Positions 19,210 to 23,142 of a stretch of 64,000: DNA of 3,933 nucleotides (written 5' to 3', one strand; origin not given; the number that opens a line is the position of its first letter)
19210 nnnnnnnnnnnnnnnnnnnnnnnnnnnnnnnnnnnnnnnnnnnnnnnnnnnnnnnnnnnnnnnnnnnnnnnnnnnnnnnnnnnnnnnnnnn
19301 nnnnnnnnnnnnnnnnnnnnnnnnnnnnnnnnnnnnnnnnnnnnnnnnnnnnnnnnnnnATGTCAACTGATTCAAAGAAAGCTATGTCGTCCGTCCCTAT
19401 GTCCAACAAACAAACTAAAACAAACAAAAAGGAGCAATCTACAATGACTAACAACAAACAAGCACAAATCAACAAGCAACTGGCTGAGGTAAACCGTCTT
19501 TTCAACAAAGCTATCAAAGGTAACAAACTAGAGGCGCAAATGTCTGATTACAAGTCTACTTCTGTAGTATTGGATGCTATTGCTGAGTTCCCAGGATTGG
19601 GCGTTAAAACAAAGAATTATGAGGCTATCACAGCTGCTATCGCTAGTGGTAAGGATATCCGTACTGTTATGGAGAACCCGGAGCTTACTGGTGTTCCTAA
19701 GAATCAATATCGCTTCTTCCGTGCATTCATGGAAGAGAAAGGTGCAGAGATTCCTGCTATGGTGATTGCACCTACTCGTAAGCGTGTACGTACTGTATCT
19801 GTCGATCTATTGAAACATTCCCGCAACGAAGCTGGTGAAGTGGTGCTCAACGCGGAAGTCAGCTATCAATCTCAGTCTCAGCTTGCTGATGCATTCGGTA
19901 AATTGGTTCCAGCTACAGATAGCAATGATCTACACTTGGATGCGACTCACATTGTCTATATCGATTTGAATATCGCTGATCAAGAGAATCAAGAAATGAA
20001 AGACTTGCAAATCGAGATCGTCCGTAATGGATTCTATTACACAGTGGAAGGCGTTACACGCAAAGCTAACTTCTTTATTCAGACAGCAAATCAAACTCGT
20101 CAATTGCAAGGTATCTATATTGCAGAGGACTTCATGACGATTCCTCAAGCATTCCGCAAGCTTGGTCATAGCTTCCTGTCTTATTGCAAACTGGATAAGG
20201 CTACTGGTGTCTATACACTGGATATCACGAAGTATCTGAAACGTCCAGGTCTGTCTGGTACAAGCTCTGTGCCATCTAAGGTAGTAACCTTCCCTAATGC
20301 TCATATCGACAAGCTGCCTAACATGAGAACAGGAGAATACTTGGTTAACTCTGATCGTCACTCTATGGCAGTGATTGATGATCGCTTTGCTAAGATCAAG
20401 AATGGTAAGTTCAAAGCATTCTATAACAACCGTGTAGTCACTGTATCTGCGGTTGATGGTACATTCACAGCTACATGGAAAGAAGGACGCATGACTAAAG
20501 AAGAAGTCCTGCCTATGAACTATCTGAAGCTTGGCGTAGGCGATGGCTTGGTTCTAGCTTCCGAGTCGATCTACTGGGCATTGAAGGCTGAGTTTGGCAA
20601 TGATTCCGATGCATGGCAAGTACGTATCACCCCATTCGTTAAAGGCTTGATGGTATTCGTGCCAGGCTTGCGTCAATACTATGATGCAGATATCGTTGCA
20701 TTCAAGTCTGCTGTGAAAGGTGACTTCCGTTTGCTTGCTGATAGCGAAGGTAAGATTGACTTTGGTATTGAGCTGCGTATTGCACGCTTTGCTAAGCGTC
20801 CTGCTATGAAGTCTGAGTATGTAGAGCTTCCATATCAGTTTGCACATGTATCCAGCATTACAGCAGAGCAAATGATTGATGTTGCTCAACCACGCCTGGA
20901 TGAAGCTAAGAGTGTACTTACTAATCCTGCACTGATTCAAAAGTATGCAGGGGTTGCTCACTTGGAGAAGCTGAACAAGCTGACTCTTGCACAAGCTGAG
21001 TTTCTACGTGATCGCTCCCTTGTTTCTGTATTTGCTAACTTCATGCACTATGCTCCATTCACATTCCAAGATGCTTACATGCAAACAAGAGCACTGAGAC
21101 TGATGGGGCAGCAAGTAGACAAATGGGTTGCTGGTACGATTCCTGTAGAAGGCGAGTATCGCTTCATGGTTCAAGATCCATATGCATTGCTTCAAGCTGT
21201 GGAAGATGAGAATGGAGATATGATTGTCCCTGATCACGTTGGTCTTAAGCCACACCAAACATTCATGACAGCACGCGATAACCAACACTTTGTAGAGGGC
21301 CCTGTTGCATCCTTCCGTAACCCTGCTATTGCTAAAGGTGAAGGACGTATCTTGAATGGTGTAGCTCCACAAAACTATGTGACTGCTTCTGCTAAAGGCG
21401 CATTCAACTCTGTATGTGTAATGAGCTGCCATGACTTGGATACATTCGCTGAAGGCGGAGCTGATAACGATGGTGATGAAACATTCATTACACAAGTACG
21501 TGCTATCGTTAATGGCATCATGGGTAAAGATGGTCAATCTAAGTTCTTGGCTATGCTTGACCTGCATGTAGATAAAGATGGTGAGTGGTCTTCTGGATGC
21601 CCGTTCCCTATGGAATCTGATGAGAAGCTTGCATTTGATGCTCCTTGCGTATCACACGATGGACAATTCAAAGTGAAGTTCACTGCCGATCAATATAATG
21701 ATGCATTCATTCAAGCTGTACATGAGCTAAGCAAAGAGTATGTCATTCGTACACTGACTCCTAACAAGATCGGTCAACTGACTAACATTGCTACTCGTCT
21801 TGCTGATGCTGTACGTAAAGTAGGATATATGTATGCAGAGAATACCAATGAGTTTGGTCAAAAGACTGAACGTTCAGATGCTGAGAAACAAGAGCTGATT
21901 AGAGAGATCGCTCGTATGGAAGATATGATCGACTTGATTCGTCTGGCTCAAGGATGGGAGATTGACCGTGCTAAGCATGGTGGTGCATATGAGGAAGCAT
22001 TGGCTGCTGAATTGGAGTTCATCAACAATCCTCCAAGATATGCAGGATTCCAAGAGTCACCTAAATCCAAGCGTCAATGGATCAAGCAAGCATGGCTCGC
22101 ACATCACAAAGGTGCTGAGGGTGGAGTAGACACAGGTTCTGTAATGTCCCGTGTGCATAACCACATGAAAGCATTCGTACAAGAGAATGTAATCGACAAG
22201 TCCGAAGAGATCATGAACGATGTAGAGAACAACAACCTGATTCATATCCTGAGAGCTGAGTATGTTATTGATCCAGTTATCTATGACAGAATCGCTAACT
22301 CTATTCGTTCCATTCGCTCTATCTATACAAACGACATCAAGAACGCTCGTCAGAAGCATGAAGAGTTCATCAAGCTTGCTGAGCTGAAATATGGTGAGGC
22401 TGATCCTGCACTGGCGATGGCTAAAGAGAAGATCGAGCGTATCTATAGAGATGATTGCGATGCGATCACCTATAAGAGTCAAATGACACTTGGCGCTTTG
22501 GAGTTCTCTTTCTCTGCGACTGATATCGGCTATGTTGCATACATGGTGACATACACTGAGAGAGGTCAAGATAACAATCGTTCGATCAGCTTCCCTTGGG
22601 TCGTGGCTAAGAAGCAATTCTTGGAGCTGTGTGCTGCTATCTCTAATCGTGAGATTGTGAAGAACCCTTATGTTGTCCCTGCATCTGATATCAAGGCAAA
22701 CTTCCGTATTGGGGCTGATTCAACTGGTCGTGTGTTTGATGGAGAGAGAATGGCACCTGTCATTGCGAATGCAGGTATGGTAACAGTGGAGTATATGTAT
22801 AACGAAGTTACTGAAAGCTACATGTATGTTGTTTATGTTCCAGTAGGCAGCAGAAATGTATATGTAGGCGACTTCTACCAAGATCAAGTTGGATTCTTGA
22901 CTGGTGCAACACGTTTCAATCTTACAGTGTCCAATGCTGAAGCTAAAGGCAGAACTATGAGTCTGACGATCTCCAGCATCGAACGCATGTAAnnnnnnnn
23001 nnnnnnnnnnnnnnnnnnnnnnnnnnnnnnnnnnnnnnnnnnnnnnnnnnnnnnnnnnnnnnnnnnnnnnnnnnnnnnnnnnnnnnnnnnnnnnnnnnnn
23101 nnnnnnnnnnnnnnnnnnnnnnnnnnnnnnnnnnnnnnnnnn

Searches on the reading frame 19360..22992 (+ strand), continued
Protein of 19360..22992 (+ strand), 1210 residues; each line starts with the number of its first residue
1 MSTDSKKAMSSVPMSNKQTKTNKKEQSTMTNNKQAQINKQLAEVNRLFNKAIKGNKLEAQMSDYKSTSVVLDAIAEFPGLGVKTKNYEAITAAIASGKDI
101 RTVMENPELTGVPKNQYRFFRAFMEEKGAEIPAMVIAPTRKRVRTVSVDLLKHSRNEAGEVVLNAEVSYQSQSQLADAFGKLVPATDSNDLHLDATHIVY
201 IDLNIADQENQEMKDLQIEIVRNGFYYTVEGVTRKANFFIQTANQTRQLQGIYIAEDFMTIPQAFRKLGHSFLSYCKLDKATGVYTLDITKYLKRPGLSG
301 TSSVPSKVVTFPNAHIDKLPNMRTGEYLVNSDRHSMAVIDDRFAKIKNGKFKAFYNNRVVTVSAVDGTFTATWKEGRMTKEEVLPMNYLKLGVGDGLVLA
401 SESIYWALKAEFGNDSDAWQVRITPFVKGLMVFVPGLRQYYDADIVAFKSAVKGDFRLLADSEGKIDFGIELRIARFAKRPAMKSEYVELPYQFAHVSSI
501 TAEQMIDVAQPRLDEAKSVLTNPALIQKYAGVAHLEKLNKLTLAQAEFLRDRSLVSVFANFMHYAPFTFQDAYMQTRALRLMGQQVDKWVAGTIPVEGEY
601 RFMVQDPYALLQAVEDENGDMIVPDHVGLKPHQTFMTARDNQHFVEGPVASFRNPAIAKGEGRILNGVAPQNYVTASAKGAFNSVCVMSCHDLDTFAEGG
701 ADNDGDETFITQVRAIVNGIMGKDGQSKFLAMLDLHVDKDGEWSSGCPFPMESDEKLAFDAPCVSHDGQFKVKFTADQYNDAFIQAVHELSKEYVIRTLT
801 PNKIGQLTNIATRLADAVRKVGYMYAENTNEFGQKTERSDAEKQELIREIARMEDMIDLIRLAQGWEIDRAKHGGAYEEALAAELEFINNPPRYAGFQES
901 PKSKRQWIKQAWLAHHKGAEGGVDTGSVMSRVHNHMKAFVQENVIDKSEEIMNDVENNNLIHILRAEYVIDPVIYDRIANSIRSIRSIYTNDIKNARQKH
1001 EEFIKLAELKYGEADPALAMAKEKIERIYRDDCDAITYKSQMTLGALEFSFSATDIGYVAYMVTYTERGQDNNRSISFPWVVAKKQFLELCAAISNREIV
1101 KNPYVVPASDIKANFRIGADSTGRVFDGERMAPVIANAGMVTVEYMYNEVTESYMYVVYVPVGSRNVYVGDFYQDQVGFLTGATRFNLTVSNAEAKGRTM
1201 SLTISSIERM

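Call 95: search_protein_families(library=pfam, alignment_id=A2, max_evalue=0.001)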
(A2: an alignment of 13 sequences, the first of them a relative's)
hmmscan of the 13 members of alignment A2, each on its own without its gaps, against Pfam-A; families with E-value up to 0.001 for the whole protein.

A. member 1, P0001 (1210 aa): 0 families

B. families by the number of members that match (of 13 scanned): 2 families
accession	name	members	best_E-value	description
PF05183.17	RdRP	8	2.1e-17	RNA dependent RNA polymerase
PF05714.16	PFam54_60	1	0.00025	Borrelia Bbcrasp-1 domain containing protein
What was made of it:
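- On YonO/QDE-1-type two-barrel RNA polymerase (the downstream gene): However, 8 of 13 family members hit PF05183, best E 2e-17 (call 95).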

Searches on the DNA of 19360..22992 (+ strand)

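Call 73: search_rna_families(sources=[L001, L005, L006, L007, L009, L010, L013, L015, L018, L019, L027, L028], threshold=gathering)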
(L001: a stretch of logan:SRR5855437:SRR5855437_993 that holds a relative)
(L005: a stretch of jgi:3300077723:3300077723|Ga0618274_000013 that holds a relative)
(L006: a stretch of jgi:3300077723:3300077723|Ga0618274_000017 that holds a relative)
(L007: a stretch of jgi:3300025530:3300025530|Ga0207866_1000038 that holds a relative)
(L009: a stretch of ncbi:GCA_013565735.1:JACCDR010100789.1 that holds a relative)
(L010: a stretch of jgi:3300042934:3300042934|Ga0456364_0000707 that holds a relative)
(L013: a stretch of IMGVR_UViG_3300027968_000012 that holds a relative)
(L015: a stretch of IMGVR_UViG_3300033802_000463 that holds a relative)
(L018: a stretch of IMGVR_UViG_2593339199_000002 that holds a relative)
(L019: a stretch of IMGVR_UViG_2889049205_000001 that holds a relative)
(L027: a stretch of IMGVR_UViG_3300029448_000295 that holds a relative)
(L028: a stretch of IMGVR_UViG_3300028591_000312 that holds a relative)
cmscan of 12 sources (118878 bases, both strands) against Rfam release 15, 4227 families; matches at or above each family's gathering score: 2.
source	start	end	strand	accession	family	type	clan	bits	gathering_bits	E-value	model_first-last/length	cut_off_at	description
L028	10853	10923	+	RF00005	tRNA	Gene; tRNA;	CL00001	68.5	29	1.5e-12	1-71/71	no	tRNA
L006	2612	2666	+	RF00008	Hammerhead_3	Gene; ribozyme;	CL00010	49.4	48.5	1.3e-07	1-54/54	no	Hammerhead ribozyme (type III)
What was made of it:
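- On Any described RNA family (Rfam 15): Twelve homologous loci give nothing at the site (call 73).
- A type III hammerhead lies at L006:2612-2666, just upstream of the homologous membrane-protein gene (call 73).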

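Call 86: search_rna_families(source=L033, threshold=evalue, max_evalue=0.01)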
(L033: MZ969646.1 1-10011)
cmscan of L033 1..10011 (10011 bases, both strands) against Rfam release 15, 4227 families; matches with E-value up to 0.01: 1.
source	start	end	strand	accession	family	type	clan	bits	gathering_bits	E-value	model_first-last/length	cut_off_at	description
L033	8632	8697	+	RF03075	DUF3800-VIII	Gene; sRNA;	-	47.5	40.2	1.7e-06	1-64/64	no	DUF3800-VIII RNA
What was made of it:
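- Tried and rejected: That phage instead carries the Rfam DUF3800-VIII RNA upstream of yonK (call 86).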
